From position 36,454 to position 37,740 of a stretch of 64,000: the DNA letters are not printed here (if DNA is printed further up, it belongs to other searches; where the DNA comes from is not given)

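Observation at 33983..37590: PreA-like reductase, dihydropyrimidinase-like enzyme and divergent carbamoyltransferase in one operon with carbamate kinase: phosphorolytic decarbamoylation in place of hydrolytic beta-ureidopropionase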

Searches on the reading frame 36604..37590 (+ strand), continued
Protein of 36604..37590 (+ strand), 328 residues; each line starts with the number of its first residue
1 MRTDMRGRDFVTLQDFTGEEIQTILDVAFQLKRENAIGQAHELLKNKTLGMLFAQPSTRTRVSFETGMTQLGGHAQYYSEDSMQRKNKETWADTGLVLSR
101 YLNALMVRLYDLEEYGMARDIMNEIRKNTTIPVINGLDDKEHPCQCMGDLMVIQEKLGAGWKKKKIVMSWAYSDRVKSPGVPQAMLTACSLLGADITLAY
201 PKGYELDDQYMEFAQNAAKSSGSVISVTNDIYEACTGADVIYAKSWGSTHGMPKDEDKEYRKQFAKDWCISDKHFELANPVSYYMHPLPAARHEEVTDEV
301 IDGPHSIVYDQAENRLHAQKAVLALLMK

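Call 50: search_protein_families(library=ncbifam, proteins=[L169:10987-12045:+, L002:11110-12183:+, L169:10001-10984:+, L169:12996-14351:+, L169:165-1361:+, L169:1351-2403:+, L169:2385-3599:+, L002:13321-14556:+, L002:7800-9266:-], max_evalue=1e-20)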
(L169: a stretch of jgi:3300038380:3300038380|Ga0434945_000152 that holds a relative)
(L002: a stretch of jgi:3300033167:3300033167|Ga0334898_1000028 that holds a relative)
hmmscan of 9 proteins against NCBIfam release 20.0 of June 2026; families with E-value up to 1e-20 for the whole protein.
L169:10987-12045:+ (352 aa): 13 families
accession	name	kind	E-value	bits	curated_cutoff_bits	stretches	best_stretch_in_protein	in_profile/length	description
NF003384.0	PRK04523.1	equivalog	1e-70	238.5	288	1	9-337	4-334/336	N-acetylornithine carbamoyltransferase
NF001986.0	PRK00779.1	subfamily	7.1e-66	222.4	306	1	8-337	5-305/307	ornithine carbamoyltransferase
TIGR00658.1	orni_carb_tr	equivalog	3.9e-62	210.2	280.85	1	9-336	1-303/304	ornithine carbamoyltransferase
TIGR04384.1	putr_carbamoyl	exception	1.3e-55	188.9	500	1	10-346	1-317/330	putrescine carbamoyltransferase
NF011380.0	PRK14805.1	equivalog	2.2e-44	151.7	421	1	10-337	3-301/302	ornithine carbamoyltransferase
NF003286.0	PRK04284.1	subfamily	1.1e-35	123.3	515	1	8-298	6-275/332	ornithine carbamoyltransferase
NF005538.0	PRK07200.1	equivalog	4.7e-35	121.4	453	1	4-301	17-335/396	knotted carbamoyltransferase YgeW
TIGR03316.1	ygeW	equivalog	5.1e-34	117.8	500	1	4-307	14-344/391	knotted carbamoyltransferase YgeW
NF002032.1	PRK00856.1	equivalog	7.6e-32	110.7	263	1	9-335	1-296/297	aspartate carbamoyltransferase catalytic subunit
TIGR00670.1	asp_carb_tr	equivalog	1.7e-31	109.4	236.95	1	9-336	1-303/304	aspartate carbamoyltransferase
NF002470.0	PRK01713.1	equivalog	3.9e-28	98.9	545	1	12-298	11-276/334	ornithine carbamoyltransferase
NF009213.0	PRK12562.1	subfamily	1.3e-25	90.5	559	1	4-270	2-249/334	ornithine carbamoyltransferase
NF011379.0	PRK14804.1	equivalog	1.8e-25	89.7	373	1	10-334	8-307/311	ornithine carbamoyltransferase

L002:11110-12183:+ (357 aa): 14 families
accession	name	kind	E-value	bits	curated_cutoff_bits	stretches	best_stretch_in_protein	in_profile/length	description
NF003384.0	PRK04523.1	equivalog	2.5e-71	240.5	288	1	6-334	4-333/336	N-acetylornithine carbamoyltransferase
NF001986.0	PRK00779.1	subfamily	2.5e-61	207.5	306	1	3-334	3-304/307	ornithine carbamoyltransferase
TIGR00658.1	orni_carb_tr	equivalog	2.6e-56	191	280.85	1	6-334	1-303/304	ornithine carbamoyltransferase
TIGR04384.1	putr_carbamoyl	exception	5.2e-52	177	500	1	7-337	1-310/330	putrescine carbamoyltransferase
NF011380.0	PRK14805.1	equivalog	9.8e-44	149.6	421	1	6-333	2-299/302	ornithine carbamoyltransferase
NF003286.0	PRK04284.1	subfamily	3.2e-35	121.8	515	1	2-335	3-331/332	ornithine carbamoyltransferase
NF005538.0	PRK07200.1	equivalog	5e-35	121.3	453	1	3-317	19-359/396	knotted carbamoyltransferase YgeW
TIGR03316.1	ygeW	equivalog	5.6e-34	117.7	500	1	6-326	19-365/391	knotted carbamoyltransferase YgeW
NF011379.0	PRK14804.1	equivalog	1.1e-31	110.1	373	1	6-330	7-305/311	ornithine carbamoyltransferase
NF009213.0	PRK12562.1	subfamily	1.3e-28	100.4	559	1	3-253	4-237/334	ornithine carbamoyltransferase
NF002032.1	PRK00856.1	equivalog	7.6e-27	94.3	263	1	6-333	1-296/297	aspartate carbamoyltransferase catalytic subunit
TIGR00670.1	asp_carb_tr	equivalog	8.1e-26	90.8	236.95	1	6-334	1-303/304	aspartate carbamoyltransferase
NF002470.0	PRK01713.1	equivalog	9.7e-26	91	545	1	1-253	3-237/334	ornithine carbamoyltransferase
NF006046.0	PRK08192.1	equivalog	1.4e-21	77.1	512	1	1-335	2-318/339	aspartate carbamoyltransferase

L169:10001-10984:+ (327 aa): 15 families
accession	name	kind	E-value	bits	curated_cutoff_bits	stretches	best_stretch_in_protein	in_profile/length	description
NF001986.0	PRK00779.1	subfamily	1.6e-101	339.5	306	1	6-326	3-304/307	ornithine carbamoyltransferase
TIGR00658.1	orni_carb_tr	equivalog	1.1e-96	323.6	280.85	1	9-326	1-303/304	ornithine carbamoyltransferase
TIGR04384.1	putr_carbamoyl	exception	3.9e-88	295.8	500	1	10-326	1-307/330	putrescine carbamoyltransferase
NF003384.0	PRK04523.1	equivalog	6e-77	258.9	288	1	9-326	4-333/336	N-acetylornithine carbamoyltransferase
NF011380.0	PRK14805.1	equivalog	9e-65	218.7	421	1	10-326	3-300/302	ornithine carbamoyltransferase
NF003286.0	PRK04284.1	subfamily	2.1e-62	211.1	515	1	5-323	3-327/332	ornithine carbamoyltransferase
NF009213.0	PRK12562.1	subfamily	2.8e-50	171.6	559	1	8-323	6-329/334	ornithine carbamoyltransferase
NF005538.0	PRK07200.1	equivalog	4.1e-46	157.8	453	1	4-320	17-370/396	knotted carbamoyltransferase YgeW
NF002470.0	PRK01713.1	equivalog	8.7e-46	156.9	545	1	5-322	4-329/334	ornithine carbamoyltransferase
TIGR00670.1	asp_carb_tr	equivalog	2.4e-44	151.7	236.95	1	9-326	1-303/304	aspartate carbamoyltransferase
NF002032.1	PRK00856.1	equivalog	8.5e-44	149.9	263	1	9-326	1-297/297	aspartate carbamoyltransferase catalytic subunit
TIGR03316.1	ygeW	equivalog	2.3e-42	145.3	500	1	4-323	14-370/391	knotted carbamoyltransferase YgeW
NF011379.0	PRK14804.1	equivalog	1.5e-38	132.7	373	1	10-324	8-307/311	ornithine carbamoyltransferase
NF006046.0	PRK08192.1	equivalog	2.8e-32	112.3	512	1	5-327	3-318/339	aspartate carbamoyltransferase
NF008853.0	PRK11891.1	equivalog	4.3e-31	108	560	1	10-327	90-399/430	aspartate carbamoyltransferase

L169:12996-14351:+ (451 aa): 27 families (the best 25 are shown)
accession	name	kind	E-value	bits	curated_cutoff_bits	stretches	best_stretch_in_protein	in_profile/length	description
TIGR02033.1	D-hydantoinase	equivalog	5.6e-134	447.5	393.25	1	4-449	2-454/454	dihydropyrimidinase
NF009941.0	PRK13404.1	subfamily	2.8e-120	402.2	647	1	2-449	5-461/478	dihydropyrimidinase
NF004839.0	PRK06189.1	equivalog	1.2e-83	281.2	631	1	1-448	3-446/451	allantoinase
NF002668.0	PRK02382.1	equivalog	2.2e-83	280.4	452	1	2-448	5-427/436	dihydroorotase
NF058539.1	ergo_uti2_ErtD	equivalog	1.6e-77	261.3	650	1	7-448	7-446/449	hydantoin-5-propionate amidohydrolase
TIGR03178.1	allantoinase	equivalog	4.2e-77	259.8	357.85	1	2-448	1-440/441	allantoinase AllB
TIGR00857.1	pyrC_multi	subfamily_domain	9.8e-76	255.3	279.05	1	15-434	2-411/412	dihydroorotase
NF006559.0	PRK09060.1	equivalog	2.6e-69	233.7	482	1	1-446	5-435/444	dihydroorotase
NF058538.1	ergo_util_ErtD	equivalog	4e-64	217.1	600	1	2-448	2-445/446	hydantoin-5-propionate amidohydrolase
NF006837.0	PRK09357.1-2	equivalog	1.1e-63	215.3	575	1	1-435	1-425/428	dihydroorotase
NF003271.0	PRK04250.1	equivalog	4.1e-63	213.4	405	1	2-445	3-401/407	dihydroorotase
NF005960.0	PRK08044.1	equivalog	1.5e-61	208.5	688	1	1-448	3-449/453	allantoinase AllB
NF005751.0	PRK07575.1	equivalog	4.7e-57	193.4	529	1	2-445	4-432/440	dihydroorotase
NF006841.0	PRK09357.2-2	equivalog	1.2e-47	162.5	640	1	212-431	200-416/421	dihydroorotase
NF006688.0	PRK09236.1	equivalog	2.5e-46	158.4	535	1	3-440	4-434/444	dihydroorotase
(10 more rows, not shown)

L169:165-1361:+ (398 aa): 23 families
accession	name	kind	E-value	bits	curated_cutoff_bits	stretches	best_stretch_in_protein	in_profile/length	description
NF006050.0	PRK08197.1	equivalog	2.5e-91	306.5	303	1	14-369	30-388/406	threonine synthase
NF004170.0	PRK05638.1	equivalog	9.5e-73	245.2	421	1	4-365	16-358/442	threonine synthase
TIGR00260.1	thrC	equivalog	1.3e-68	231.7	167.1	1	43-367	2-340/340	threonine synthase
NF004996.0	PRK06381.1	equivalog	2.4e-56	191.1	266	1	63-361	14-317/319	threonine synthase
NF006205.0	PRK08329.1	equivalog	1.8e-54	185.1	358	1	41-364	42-345/347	threonine synthase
NF005035.0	PRK06450.1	equivalog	9.5e-52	175.9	301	1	80-364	65-336/338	threonine synthase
TIGR01127.1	ilvA_1Cterm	equivalog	9.2e-39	133.5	378.75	1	65-361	1-284/380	threonine ammonia-lyase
NF009130.0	PRK12483.1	subfamily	2.4e-33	115.5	801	1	65-361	38-324/521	threonine ammonia-lyase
NF006389.0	PRK08638.1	equivalog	1.3e-32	113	453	1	62-361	25-313/333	bifunctional threonine ammonia-lyase/L-serine ammonia-lyase TdcB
NF006390.0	PRK08639.1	equivalog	1.5e-32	113.1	421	1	64-377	25-327/418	threonine ammonia-lyase IlvA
TIGR01124.1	ilvA_2Cterm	equivalog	3.4e-31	108.4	411.3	1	65-363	18-306/499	threonine ammonia-lyase, biosynthetic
NF006094.0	PRK08246.1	subfamily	5.9e-31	108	331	1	62-359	21-300/310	serine/threonine dehydratase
NF006674.0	PRK09224.1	subfamily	7.1e-31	107.5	577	1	65-362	26-313/508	threonine ammonia-lyase IlvA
NF004771.0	PRK06110.1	equivalog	1.5e-27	96.6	317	1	62-361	19-305/323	threonine dehydratase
TIGR02079.1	THD1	equivalog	2.5e-27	95.7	440.55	1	64-377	16-319/410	threonine ammonia-lyase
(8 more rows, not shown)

L169:1351-2403:+ (350 aa): 8 families
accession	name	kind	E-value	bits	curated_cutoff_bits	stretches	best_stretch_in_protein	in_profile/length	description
TIGR01136.1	cysKM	subfamily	5.3e-107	357.6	344.15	1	16-315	2-298/299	cysteine synthase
TIGR01139.1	cysK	equivalog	1.2e-104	349.7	350.95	1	17-315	3-297/298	cysteine synthase A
NF007989.0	PRK10717.1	equivalog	6.6e-90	301.6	387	1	10-313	3-315/334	cysteine synthase A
TIGR01138.1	cysM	equivalog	5.5e-83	278.9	394.2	1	15-314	2-288/290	cysteine synthase B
NF008735.0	PRK11761.1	equivalog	1.7e-79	267.2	413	1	13-315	4-293/296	cysteine synthase CysM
TIGR01137.1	cysta_beta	equivalog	2.9e-78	263.6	510.25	1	11-312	1-307/457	cystathionine beta-synthase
TIGR03945.1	PLP_SbnA_fam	equivalog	1.5e-59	201.6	349.95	1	16-313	2-297/304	2,3-diaminopropionate biosynthesis protein SbnA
NF053679.1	CysteaSynCapA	equivalog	8.6e-59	198.9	600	1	9-312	4-316/329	cysteate synthase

L169:2385-3599:+ (404 aa): 26 families (the best 25 are shown)
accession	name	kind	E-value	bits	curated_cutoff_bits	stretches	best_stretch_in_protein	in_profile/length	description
NF009555.0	PRK13004.1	equivalog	5.3e-149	496.5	321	1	9-402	3-396/399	YgeY family selenium metabolism-linked hydrolase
TIGR03526.1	selenium_YgeY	hypoth_equivalog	8.8e-140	466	321.5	1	9-400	1-392/395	YgeY family selenium metabolism-linked hydrolase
TIGR01910.1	DapE-ArgE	subfamily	2.9e-54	184.7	217.6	1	24-391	1-371/373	ArgE/DapE family deacylase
NF006399.0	PRK08651.1-2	equivalog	1.9e-43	149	381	1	22-392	5-395/405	succinyl-diaminopimelate desuccinylase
NF006400.0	PRK08651.1-3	equivalog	8.9e-40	136.7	374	1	67-398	75-403/410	succinyl-diaminopimelate desuccinylase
NF005373.0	PRK06915.1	equivalog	1e-39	136.7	428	1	77-395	95-411/422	peptidase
NF006365.0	PRK08588.1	subfamily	1.2e-39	136.8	289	1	23-402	9-381/383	succinyl-diaminopimelate desuccinylase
NF009557.0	PRK13009.1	equivalog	3.5e-34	118.6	284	1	22-286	4-277/377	succinyl-diaminopimelate desuccinylase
NF003367.0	PRK04443.1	equivalog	6.9e-34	117.7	363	1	21-226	7-192/349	[LysW]-lysine hydrolase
TIGR01892.1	AcOrn-deacetyl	equivalog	1.9e-32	112.7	297.7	1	67-395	49-362/365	acetylornithine deacetylase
NF009558.0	PRK13013.1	equivalog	6.6e-31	107.4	428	1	77-395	88-417/429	acetylornithine deacetylase/succinyl-diaminopimelate desuccinylase family protein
NF005710.0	PRK07522.1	subfamily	3e-30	105.7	412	1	66-397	58-384/391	acetylornithine deacetylase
TIGR01246.1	dapE_proteo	equivalog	1.3e-29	103.4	361.8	1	24-284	2-271/370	succinyl-diaminopimelate desuccinylase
TIGR01900.1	dapE-gram_pos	equivalog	3.1e-29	102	304.2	1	21-393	3-345/351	succinyl-diaminopimelate desuccinylase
NF005306.0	PRK06837.1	subfamily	1.5e-28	99.8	376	1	80-395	102-415/427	ArgE/DapE family deacylase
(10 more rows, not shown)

L002:13321-14556:+ (411 aa): 14 families
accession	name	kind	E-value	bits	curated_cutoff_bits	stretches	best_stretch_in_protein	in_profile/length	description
NF006050.0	PRK08197.1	equivalog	1.7e-90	303.7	303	1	4-382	6-387/406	threonine synthase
NF004170.0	PRK05638.1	equivalog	5.4e-68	229.6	421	1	9-380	4-359/442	threonine synthase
TIGR00260.1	thrC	equivalog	2.7e-65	220.8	167.1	1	58-380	1-339/340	threonine synthase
NF006205.0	PRK08329.1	equivalog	5.2e-57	193.4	358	1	8-378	3-345/347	threonine synthase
NF005035.0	PRK06450.1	equivalog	1.4e-55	188.5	301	1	8-378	5-336/338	threonine synthase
NF004996.0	PRK06381.1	equivalog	4.3e-50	170.5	266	1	77-375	14-317/319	threonine synthase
NF006390.0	PRK08639.1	equivalog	7.9e-30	104.1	421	1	78-392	25-329/418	threonine ammonia-lyase IlvA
NF006674.0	PRK09224.1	subfamily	1.3e-25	90.1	577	1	79-365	26-303/508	threonine ammonia-lyase IlvA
TIGR03844.1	cysteate_syn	equivalog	2.7e-25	89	324.9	1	31-387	11-390/398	cysteate synthase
NF006094.0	PRK08246.1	subfamily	4.3e-25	88.8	331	1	74-354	19-283/310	serine/threonine dehydratase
TIGR01127.1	ilvA_1Cterm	equivalog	2.2e-24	86.2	378.75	1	79-386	1-294/380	threonine ammonia-lyase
NF009130.0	PRK12483.1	subfamily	2.8e-24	85.6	801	1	79-374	38-322/521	threonine ammonia-lyase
TIGR01124.1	ilvA_2Cterm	equivalog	3e-24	85.5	411.3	1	79-373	18-301/499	threonine ammonia-lyase, biosynthetic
TIGR02079.1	THD1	equivalog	5.4e-24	84.7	440.55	1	78-391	16-320/410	threonine ammonia-lyase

L002:7800-9266:- (488 aa): 4 families
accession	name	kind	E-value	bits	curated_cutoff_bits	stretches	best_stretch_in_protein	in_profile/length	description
TIGR01139.1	cysK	equivalog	4.1e-30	105.1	350.95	1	107-387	37-292/298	cysteine synthase A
TIGR01136.1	cysKM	subfamily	6.7e-28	97.9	344.15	1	101-330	31-254/299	cysteine synthase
TIGR01137.1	cysta_beta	equivalog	5.7e-23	81.3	510.25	1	86-392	21-310/457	cystathionine beta-synthase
NF007989.0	PRK10717.1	equivalog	6.7e-23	81.3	387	1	98-393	36-318/334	cysteine synthase A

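Call 62: search_protein_families(library=pfam, proteins=[L005:15300-16658:+, L005:17027-18529:+, L005:18538-19989:+, L005:16988-18226:-, L005:18274-19248:-], max_evalue=0.00001)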
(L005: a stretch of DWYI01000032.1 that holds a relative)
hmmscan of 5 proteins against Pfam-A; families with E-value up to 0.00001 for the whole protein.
L005:15300-16658:+ (452 aa): 1 family
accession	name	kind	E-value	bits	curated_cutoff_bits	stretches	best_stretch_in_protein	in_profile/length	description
PF00015.26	MCPsignal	-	5.9e-39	134.1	34.6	1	260-414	3-171/172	Methyl-accepting chemotaxis protein (MCP) signalling domain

L005:17027-18529:+ (500 aa): 0 families

L005:18538-19989:+ (483 aa): 0 families

L005:16988-18226:- (412 aa): 1 family
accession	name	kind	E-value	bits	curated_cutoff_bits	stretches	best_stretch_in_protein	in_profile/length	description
PF08238.18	Sel1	-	7.4e-21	74.3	30.7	0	288-316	2-30/36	Sel1 repeat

L005:18274-19248:- (324 aa): 1 family
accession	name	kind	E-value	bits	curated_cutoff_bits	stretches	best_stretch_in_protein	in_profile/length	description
PF11335.13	DUF3137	-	1.1e-25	90.5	26.1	1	176-298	1-121/139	Protein of unknown function (DUF3137)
